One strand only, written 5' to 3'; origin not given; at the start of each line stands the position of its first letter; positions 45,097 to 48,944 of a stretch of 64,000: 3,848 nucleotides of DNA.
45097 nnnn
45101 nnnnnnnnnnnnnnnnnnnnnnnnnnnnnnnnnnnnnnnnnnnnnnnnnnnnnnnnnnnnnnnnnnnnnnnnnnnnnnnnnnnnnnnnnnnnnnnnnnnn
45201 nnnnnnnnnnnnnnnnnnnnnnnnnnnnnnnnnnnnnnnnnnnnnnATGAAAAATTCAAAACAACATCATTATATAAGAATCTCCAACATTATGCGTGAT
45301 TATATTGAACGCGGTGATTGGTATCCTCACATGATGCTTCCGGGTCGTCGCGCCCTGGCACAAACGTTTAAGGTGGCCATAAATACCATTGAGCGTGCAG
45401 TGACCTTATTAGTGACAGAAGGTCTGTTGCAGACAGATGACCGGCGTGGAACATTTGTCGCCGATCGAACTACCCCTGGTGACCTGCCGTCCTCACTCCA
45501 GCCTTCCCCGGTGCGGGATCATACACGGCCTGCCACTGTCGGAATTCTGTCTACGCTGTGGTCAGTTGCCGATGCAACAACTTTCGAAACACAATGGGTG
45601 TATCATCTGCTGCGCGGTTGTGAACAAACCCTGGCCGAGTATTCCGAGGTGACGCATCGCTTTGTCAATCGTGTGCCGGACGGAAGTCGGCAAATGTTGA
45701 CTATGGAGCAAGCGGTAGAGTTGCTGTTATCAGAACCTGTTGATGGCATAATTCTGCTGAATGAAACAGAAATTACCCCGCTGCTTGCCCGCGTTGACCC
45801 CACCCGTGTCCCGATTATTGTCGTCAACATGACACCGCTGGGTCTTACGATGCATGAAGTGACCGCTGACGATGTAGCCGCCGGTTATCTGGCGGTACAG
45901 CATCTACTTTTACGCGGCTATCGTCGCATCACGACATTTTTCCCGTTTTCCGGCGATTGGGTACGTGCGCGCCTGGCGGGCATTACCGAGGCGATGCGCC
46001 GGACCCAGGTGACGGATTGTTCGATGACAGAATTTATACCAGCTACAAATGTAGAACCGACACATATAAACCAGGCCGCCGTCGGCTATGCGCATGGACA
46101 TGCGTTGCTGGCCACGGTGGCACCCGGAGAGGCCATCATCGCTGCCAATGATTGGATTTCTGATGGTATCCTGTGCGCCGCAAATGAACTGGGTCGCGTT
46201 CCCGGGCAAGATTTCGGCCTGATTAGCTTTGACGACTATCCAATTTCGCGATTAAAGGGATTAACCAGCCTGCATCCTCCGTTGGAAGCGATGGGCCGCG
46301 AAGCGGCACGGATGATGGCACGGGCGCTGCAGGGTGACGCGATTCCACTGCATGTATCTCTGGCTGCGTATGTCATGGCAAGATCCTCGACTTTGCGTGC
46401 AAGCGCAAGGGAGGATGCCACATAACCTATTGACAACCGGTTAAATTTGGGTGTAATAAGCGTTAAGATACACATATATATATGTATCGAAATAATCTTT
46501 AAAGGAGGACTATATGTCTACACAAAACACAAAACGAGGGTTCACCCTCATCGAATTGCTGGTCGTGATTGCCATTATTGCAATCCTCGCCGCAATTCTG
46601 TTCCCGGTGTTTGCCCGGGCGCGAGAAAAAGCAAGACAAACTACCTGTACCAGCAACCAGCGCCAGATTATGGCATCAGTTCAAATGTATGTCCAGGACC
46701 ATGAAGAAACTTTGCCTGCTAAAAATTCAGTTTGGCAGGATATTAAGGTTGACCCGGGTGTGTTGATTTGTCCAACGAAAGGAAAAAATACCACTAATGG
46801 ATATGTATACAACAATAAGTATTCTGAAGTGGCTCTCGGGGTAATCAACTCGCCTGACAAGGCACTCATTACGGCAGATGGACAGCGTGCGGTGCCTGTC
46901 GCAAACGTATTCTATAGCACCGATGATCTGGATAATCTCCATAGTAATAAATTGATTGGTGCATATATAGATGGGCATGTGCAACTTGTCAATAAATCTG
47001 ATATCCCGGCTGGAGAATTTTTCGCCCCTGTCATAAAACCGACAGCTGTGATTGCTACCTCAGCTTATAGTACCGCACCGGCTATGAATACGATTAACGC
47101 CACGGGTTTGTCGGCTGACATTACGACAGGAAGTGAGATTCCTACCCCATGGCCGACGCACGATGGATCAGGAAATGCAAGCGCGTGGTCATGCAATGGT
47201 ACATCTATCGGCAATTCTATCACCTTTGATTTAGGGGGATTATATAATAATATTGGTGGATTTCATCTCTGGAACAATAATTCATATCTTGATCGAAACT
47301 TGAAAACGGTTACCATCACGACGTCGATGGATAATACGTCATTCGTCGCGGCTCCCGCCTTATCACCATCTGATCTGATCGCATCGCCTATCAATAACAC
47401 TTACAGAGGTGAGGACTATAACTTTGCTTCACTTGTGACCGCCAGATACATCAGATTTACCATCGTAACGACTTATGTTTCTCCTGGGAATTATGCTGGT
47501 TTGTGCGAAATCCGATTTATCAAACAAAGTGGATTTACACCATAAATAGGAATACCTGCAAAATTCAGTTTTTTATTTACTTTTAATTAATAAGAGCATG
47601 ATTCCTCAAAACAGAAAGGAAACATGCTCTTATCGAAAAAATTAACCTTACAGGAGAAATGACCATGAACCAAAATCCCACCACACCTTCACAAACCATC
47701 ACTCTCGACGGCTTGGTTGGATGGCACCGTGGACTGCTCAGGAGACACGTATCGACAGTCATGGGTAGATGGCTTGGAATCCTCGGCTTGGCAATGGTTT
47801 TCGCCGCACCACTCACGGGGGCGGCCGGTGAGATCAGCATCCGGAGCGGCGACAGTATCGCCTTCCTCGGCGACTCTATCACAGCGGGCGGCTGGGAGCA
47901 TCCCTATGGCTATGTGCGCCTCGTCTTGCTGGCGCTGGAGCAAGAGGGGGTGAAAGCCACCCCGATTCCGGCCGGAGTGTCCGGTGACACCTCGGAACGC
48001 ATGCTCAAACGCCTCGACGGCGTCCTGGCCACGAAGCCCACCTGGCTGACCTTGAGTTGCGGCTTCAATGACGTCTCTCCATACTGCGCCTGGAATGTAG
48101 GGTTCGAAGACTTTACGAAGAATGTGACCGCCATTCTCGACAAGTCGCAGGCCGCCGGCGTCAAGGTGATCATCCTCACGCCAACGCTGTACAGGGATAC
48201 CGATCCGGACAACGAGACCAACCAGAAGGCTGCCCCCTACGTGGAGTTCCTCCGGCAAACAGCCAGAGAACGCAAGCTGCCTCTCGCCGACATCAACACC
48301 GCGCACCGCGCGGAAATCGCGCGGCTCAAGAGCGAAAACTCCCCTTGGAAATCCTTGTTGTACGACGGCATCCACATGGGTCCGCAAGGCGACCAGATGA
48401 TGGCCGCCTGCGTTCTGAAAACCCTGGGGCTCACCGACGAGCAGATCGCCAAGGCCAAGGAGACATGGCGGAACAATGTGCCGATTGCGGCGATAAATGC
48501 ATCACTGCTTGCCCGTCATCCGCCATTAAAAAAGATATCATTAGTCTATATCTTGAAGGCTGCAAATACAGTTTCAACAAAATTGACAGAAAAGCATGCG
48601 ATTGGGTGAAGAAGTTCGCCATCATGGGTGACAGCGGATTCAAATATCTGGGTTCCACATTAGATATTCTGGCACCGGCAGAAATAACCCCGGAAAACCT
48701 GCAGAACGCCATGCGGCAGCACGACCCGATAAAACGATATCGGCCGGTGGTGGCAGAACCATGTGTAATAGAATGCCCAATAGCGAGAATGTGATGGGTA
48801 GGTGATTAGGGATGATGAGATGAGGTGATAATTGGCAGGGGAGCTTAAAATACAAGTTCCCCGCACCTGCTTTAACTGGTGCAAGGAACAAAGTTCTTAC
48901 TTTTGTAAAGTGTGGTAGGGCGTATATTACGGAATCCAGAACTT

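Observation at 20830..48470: Sharp compositional mosaic: GC-rich blocks with junctions inside reading frames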

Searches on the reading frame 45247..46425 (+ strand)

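Call 5: search_protein_families(library=pfam, proteins=[window:45247-46425:+])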
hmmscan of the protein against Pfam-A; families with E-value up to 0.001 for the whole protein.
window:45247-46425:+ (392 aa): 4 families
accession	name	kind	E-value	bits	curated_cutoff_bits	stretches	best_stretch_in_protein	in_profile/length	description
PF13377.12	Peripla_BP_3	-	5.9e-21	75.7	26.5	1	217-382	1-167/167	Periplasmic binding protein-like domain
PF00392.27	GntR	-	6.4e-12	45.4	27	1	11-71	4-64/64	Bacterial regulatory proteins, gntR family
PF00532.27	Peripla_BP_1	-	2.7e-08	34.1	22.2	1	152-358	46-258/281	Periplasmic binding proteins and sugar binding domain of LacI family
PF13407.12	Peripla_BP_4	-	1.4e-07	31.8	35.1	1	115-363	10-256/258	Periplasmic binding protein domain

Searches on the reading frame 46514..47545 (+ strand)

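Call 5: search_protein_families(library=pfam, proteins=[window:46514-47545:+])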
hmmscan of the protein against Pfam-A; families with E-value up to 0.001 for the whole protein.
window:46514-47545:+ (343 aa): 4 families
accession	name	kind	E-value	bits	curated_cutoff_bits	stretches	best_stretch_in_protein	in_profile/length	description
PF07963.17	N_methyl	-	1.2e-09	37.7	21.2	1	6-30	3-27/27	Prokaryotic N-terminal methylation motif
PF00754.31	F5_F8_type_C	-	3e-07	31.1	28.2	1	221-330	22-124/127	F5/8 type C domain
PF07596.16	SBP_bac_10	-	5.2e-05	23.9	23.3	1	35-73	2-39/268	Protein of unknown function (DUF1559)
PF22633.2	F5_F8_type_C_2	-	0.00014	22.9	27.8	1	217-315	4-91/91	NedA-like, galactose-binding domain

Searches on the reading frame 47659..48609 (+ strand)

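Call 5: search_protein_families(library=pfam, proteins=[window:47659-48609:+])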
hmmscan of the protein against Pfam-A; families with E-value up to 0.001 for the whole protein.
window:47659-48609:+ (316 aa): 2 families
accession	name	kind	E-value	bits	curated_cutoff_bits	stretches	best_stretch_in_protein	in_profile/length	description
PF13472.12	Lipase_GDSL_2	-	2e-24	87.5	32.9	1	69-246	1-177/178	GDSL-like Lipase/Acylhydrolase family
PF00657.28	Lipase_GDSL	-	2.8e-11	44.4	23.6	1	67-252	1-208/208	GDSL-like Lipase/Acylhydrolase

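Call 48: search_protein_families(library=pfam, proteins=[L022:8750-9691:+])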
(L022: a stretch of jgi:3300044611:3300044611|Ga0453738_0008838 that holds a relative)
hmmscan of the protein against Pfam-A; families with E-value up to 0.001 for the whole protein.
L022:8750-9691:+ (314 aa): 0 families

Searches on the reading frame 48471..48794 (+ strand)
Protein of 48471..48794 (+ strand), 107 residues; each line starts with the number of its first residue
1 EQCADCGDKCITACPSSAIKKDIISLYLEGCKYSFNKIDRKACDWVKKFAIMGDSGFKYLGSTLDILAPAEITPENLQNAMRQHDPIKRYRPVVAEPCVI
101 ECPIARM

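Call 35: search_protein_families(library=pfam, max_evalue=1, proteins=[window:48471-48794:+])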
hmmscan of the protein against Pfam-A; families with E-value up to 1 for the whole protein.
window:48471-48794:+ (107 aa): 6 families
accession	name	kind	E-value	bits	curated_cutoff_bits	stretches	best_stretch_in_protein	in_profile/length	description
PF13484.11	Fer4_16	-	0.0037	18.4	30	1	2-32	1-28/66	4Fe-4S double cluster binding domain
PF12837.12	Fer4_6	-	0.0041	17.5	25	1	2-19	8-24/24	4Fe-4S binding domain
PF10083.14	DUF2321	-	0.11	12.6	24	1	3-31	29-56/157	Uncharacterized protein conserved in bacteria (DUF2321)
PF13187.11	Fer4_9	-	0.29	11.6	27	1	2-22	1-20/52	4Fe-4S dicluster domain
PF12838.12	Fer4_7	-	0.41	11.6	27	1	2-22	1-20/52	4Fe-4S dicluster domain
PF13237.11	Fer4_10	-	0.85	10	25.5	1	1-21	7-28/53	4Fe-4S dicluster domain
